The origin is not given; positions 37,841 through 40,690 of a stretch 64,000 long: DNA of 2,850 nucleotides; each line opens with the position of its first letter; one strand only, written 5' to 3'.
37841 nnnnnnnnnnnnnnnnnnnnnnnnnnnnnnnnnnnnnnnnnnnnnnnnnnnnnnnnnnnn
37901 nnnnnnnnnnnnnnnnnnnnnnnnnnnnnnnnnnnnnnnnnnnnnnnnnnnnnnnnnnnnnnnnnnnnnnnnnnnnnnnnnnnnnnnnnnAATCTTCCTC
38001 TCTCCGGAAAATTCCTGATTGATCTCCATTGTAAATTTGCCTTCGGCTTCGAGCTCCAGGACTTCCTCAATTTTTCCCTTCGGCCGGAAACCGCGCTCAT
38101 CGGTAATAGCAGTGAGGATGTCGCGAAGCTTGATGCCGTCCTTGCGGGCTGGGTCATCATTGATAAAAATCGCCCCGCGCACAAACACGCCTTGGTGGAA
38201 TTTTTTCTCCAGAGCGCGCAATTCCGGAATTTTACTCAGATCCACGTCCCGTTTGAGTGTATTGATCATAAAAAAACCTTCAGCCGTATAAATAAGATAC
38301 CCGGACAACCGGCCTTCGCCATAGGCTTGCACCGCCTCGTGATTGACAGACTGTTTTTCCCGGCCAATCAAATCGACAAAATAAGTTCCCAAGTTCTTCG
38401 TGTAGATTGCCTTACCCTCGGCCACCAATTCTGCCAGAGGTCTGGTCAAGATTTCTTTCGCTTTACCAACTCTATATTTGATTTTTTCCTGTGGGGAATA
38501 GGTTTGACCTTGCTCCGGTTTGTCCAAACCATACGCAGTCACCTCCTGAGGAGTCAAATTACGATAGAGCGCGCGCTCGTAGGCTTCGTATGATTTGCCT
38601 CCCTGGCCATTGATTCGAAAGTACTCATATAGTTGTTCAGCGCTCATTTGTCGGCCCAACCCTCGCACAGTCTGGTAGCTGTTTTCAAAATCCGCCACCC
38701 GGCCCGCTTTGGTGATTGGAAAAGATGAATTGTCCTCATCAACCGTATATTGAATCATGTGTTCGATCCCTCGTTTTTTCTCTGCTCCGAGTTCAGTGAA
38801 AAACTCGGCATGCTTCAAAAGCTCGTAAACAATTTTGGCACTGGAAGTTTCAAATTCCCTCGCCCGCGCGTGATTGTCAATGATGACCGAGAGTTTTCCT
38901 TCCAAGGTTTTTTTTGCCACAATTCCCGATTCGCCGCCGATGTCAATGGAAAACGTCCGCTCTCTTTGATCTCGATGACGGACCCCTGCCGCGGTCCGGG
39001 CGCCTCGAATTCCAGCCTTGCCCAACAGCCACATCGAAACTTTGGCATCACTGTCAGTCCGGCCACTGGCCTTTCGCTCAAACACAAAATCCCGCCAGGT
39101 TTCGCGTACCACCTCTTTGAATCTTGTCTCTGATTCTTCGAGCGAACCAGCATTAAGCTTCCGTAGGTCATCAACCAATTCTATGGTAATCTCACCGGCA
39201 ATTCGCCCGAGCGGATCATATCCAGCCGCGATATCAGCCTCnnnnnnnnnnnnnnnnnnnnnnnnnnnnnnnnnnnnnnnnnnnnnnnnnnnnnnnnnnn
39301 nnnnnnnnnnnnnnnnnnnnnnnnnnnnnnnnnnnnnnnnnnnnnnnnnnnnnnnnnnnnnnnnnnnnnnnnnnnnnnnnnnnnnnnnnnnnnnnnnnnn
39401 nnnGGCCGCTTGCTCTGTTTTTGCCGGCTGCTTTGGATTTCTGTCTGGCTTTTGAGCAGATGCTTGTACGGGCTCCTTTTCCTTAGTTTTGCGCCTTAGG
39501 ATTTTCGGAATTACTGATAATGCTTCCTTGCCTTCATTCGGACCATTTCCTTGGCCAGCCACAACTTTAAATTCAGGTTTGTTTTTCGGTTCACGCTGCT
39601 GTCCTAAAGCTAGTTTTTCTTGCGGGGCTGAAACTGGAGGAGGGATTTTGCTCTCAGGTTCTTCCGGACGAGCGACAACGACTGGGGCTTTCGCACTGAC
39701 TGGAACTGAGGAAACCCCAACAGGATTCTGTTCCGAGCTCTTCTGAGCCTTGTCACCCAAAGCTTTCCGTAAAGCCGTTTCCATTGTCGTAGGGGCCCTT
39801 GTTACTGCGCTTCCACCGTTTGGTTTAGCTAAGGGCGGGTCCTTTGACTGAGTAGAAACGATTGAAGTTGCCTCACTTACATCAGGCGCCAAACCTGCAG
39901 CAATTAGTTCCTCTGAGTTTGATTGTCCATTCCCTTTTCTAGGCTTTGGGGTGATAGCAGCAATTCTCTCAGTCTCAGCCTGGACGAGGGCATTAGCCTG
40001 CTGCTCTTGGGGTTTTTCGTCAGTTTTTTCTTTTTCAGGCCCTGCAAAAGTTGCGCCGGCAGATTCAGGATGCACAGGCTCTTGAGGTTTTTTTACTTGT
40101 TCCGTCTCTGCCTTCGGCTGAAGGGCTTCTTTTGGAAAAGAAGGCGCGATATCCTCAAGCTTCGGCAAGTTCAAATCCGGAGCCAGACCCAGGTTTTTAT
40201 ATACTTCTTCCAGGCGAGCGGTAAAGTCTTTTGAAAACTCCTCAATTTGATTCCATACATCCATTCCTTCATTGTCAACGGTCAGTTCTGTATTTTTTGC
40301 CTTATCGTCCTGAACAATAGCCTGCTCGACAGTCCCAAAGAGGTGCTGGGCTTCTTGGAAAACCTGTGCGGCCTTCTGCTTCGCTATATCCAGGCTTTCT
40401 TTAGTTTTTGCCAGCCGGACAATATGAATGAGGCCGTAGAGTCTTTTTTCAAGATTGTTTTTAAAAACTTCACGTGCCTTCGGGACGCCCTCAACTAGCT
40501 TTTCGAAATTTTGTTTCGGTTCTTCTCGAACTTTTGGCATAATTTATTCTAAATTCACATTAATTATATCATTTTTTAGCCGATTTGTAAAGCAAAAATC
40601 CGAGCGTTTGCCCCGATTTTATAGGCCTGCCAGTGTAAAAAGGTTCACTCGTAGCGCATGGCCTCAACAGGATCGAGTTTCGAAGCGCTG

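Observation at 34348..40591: Strongly promoted four-gene cluster of large uncharacterised proteins next to an export apparatus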

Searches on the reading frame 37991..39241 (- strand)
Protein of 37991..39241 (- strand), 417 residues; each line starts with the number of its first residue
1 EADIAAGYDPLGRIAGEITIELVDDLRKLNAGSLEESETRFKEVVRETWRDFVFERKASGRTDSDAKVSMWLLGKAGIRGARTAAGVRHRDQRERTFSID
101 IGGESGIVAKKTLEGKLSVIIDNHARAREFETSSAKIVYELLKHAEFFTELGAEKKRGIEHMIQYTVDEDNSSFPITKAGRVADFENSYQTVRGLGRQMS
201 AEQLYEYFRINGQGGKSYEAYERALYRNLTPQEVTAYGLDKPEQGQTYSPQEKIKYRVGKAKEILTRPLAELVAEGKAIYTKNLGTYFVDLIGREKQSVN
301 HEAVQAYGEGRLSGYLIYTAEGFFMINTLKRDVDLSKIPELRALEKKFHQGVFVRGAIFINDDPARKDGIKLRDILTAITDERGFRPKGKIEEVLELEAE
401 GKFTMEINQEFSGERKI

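Call 33: find_homologous_proteins(query=A2, max_evalue=0.001)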
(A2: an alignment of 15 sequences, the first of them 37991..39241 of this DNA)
Query A2 (15 sequences): 8000 candidates shared short words with the query, none scored E <= 0.001.

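Call 37: find_related_loci(query=A3, collection=genome_contigs, flank=10000)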
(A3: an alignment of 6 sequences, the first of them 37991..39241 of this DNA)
Query A3 (417 aa) in genome_contigs; peptide patterns used: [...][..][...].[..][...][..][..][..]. (x = any residue, [..] = any of these).
19 stretches matched a pattern; 2 encode a relative of the query (tblastn E <= 1e-3); 2 distinct loci.
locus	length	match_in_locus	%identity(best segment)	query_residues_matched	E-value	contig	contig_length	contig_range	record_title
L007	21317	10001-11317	37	1-403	2e-70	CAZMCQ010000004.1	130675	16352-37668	MAG TPA_asm: uncultured Candidatus Saccharibacteria bacterium isolate binchicken_co38_532 genome assembly, contig: NODE_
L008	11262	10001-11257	36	1-379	4e-61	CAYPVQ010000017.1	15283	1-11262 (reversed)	MAG TPA_asm: uncultured Candidatus Saccharibacteria bacterium isolate SRP269290_co1_862 genome assembly, contig: NODE_53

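Call 43: search_protein_families(library=pfam, proteins=[L007:2859-5480:+, L007:5697-7475:+, L007:7891-8427:+, L007:11613-14768:+, L007:14761-15066:+, L008:6504-8207:+, L008:5138-6247:+, L008:3665-5134:+], max_evalue=0.01)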
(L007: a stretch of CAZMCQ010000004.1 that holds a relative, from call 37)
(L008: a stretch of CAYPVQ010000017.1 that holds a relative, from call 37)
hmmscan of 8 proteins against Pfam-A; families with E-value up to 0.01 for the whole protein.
L007:2859-5480:+ (873 aa): 7 families
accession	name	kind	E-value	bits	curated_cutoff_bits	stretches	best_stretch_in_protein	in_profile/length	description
PF00689.26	Cation_ATPase_C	-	5.7e-44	150.4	27.3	1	692-862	1-175/175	Cation transporting ATPase, C-terminus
PF00122.25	E1-E2_ATPase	-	2.7e-43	148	28.1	1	113-304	3-181/181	E1-E2 ATPase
PF00702.32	Hydrolase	-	1.6e-19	71.5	26.4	1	321-622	2-191/191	haloacid dehalogenase-like hydrolase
PF00690.31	Cation_ATPase_N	-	7.6e-16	58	20.4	1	5-70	1-67/69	Cation transporter/ATPase, N-terminus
PF13246.12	Cation_ATPase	-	2.4e-15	56.8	21.7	1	380-463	5-90/91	Cation transport ATPase (P-type)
PF12710.13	HAD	-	3.9e-05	24.6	27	1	510-617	80-187/189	haloacid dehalogenase-like hydrolase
PF08282.18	Hydrolase_3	-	0.0016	18.7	20.9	0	594-655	195-255/255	haloacid dehalogenase-like hydrolase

L007:5697-7475:+ (592 aa): 3 families
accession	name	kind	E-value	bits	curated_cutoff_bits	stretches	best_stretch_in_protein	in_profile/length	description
PF14478.12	DUF4430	-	2e-14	54.2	23.8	1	303-375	1-71/72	Domain of unknown function (DUF4430)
PF13249.12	SQHop_cyclase_N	-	1.2e-05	25.1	26.2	1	126-185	40-98/291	Squalene-hopene cyclase N-terminal domain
PF13243.12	SQHop_cyclase_C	-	0.00013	21.5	26.1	1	119-198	196-282/319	Squalene-hopene cyclase C-terminal domain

L007:7891-8427:+ (178 aa): 0 families

L007:11613-14768:+ (1051 aa): 0 families

L007:14761-15066:+ (101 aa): 0 families

L008:6504-8207:+ (567 aa): 4 families
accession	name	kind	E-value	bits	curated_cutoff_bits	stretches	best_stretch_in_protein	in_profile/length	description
PF12685.13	SpoIIIAH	-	0.0019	18.6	30.6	0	99-150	4-56/191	SpoIIIAH-like protein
PF04145.20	Ctr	-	0.002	19.1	25.3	1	10-115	29-125/151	Ctr copper transporter family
PF01080.22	Presenilin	-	0.0041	16.4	34.3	1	20-156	216-320/408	Presenilin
PF16118.10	DUF4834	-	0.01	17.2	27.8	0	18-73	28-79/99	Domain of unknown function (DUF4834)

L008:5138-6247:+ (369 aa): 0 families

L008:3665-5134:+ (489 aa): 0 families

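Call 47: find_related_loci(query=A3, collection=metagenome_contigs, flank=10000)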
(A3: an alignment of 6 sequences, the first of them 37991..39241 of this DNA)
Query A3 (417 aa) in metagenome_contigs; peptide patterns used: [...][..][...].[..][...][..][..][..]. (x = any residue, [..] = any of these).
18 stretches matched a pattern, but none encodes a relative of the query by tblastn (E <= 1e-3).

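Call 52: predict_structure(alignment_id=A2)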
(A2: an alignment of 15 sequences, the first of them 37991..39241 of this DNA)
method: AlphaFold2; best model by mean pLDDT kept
length: 417 residues; sequences in the alignment: 15
mean_pLDDT: 87.4   pTM: 0.85
mean pLDDT of the five models: 87.4, 86.4, 85.8, 85.1, 85.0
residues with pLDDT >= 90: 267; 70-90: 108; 50-70: 27; < 50: 15
segments of 3 or more residues with pLDDT < 50: 1-5, 408-417
pLDDT, mean of each block of 10 residues (from residue 1): 57 90 91 92 95 84 92 96 88 87 88 87 77 93 93 94 93 69 90 94 97 88 93 97 89 93 94 95 92 74 89 93 91 92 92 89 77 94 81 94 69 36
secondary structure, 60 per line:
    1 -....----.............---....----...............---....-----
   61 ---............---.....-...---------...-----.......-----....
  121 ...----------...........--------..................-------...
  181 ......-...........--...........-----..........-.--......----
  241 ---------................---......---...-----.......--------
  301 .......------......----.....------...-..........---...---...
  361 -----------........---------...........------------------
elements in order: H2-5 H10-22 H26-29 H34-48 E52-55 H64-75 H79-83 E85-87 E97-99 E105-111 E117-123 H134-144 H153-170 H178-186 H192-198 H201-211 H217-226 H231-236 H250-265 H269-274 E278-280 E286-292 H301-307 E314-319 E324-328 H339-348 E352-354 E358-360 H372-379 H389-399

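Call 54: fold_search(model_id=the predicted structure, library=pdb)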
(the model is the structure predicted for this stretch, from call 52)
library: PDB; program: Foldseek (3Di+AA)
matches with E <= 10: 156; with E <= 0.001: 7
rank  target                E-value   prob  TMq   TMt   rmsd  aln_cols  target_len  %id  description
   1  2zxo                  3.0e-06  1.00  0.38  0.27  14.0       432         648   14  Crystal structure of RecJ from Thermus thermophilus HB8 (released 2010-01-05)
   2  2zxr                  1.3e-05  1.00  0.38  0.28  14.1       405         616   17  Crystal structure of RecJ in complex with Mg2+ from Thermus thermophilus HB8 (released 2010-01-05)
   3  5yh1                  4.9e-05  1.00  0.40  0.38  12.2       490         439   14  Member of s1p family of ribosomal proteins PF0399 DHH domain (released 2018-08-01)
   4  8a8k_A                4.9e-05  1.00  0.34  0.42   9.9       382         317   12  PAP phosphatase from Methanothermococcus thermolithotrophicus refined to 3.1 A (released 2023-04-26)
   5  6mtz_A                5.2e-05  0.99  0.23  0.26  15.0       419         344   13  Crystal structure of an uncharacterized protein from Helicobacter pylori G27 (released 2018-12-19)
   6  6mtz_B                5.8e-05  0.98  0.20  0.23  15.9       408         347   11  Crystal structure of an uncharacterized protein from Helicobacter pylori G27 (released 2018-12-19)
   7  8a8k_B                6.5e-05  1.00  0.35  0.44  10.4       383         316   10  PAP phosphatase from Methanothermococcus thermolithotrophicus refined to 3.1 A (released 2023-04-26)
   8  9r7o_H                1.6e-03  0.96  0.29  0.34   9.7       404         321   11  DhhP of Borrelia burgdorferi in complex with AMP (released 2026-01-21)
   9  2zvf_F                4.5e-02  0.95  0.21  0.42   5.1       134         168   11  Crystal structure of Archaeoglobus fulgidus alanyl-tRNA synthetase C-terminal dimerization domain (released 2009-06-30)
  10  2zvf_A                2.4e-01  0.51  0.19  0.37   5.9       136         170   14  Crystal structure of Archaeoglobus fulgidus alanyl-tRNA synthetase C-terminal dimerization domain (released 2009-06-30)
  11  3wqy_A                2.5e-01  0.66  0.21  0.11   5.4       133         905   11  Crystal structure of Archaeoglobus fulgidus alanyl-tRNA synthetase in complex with wild-type tRNA(Ala) having G3.U70 (released 2014-06-18)
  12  3wqz_B                4.6e-01  0.41  0.20  0.10   5.5       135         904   12  Crystal structure of Archaeoglobus fulgidus alanyl-tRNA synthetase in complex with a tRNA(Ala) variant having A3.U70 (released 2014-06-18)
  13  3knz_C                5.1e-01  0.11  0.18  0.22  14.4       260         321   11  Crystal structure of Putative sugar binding protein (NP_459565.1) from Salmonella typhimurium LT2 at 2.50 A resolution (released 2009-12-01)
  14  1rxx_D                7.1e-01  0.05  0.14  0.14  19.0       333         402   10  Structure of arginine deiminase (released 2004-01-13)
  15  6nly_A                1.0e+00  0.15  0.18  0.33  10.0       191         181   10  Fragment of human mitochondrial Alanyl-tRNA Synthetase C-Ala domain (released 2020-01-15)
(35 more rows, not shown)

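Call 63: search_protein_families(library=pfam, proteins=[L007:14761-15063:+], max_evalue=10)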
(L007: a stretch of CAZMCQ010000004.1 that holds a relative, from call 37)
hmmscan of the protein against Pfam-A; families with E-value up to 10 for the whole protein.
L007:14761-15063:+ (101 aa): 0 families

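Call 95: find_related_loci(query=A3, collection=viral_contigs, flank=10000)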
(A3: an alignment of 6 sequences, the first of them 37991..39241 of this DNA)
Query A3 (417 aa) in viral_contigs; peptide patterns used: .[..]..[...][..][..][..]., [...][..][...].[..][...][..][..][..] (x = any residue, [..] = any of these).
56 stretches matched a pattern, but none encodes a relative of the query by tblastn (E <= 1e-3).

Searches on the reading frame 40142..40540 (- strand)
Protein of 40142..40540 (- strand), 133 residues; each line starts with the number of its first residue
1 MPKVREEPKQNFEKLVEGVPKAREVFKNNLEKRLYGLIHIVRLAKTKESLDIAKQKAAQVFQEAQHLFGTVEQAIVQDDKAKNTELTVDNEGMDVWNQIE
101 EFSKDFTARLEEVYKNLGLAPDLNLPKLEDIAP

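Call 100: search_protein_families(library=pfam, proteins=[window:40142-40540:-], max_evalue=10)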
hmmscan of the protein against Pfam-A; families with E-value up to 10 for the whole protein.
seq(133 aa): 2 families
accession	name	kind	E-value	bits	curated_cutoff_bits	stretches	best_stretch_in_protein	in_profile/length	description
PF03948.19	Ribosomal_L9_C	-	0.025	15.4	23.2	1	45-102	5-63/86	Ribosomal protein L9, C-terminal domain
PF15409.12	PH_8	-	0.12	13.1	30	1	69-108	43-80/89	Pleckstrin homology domain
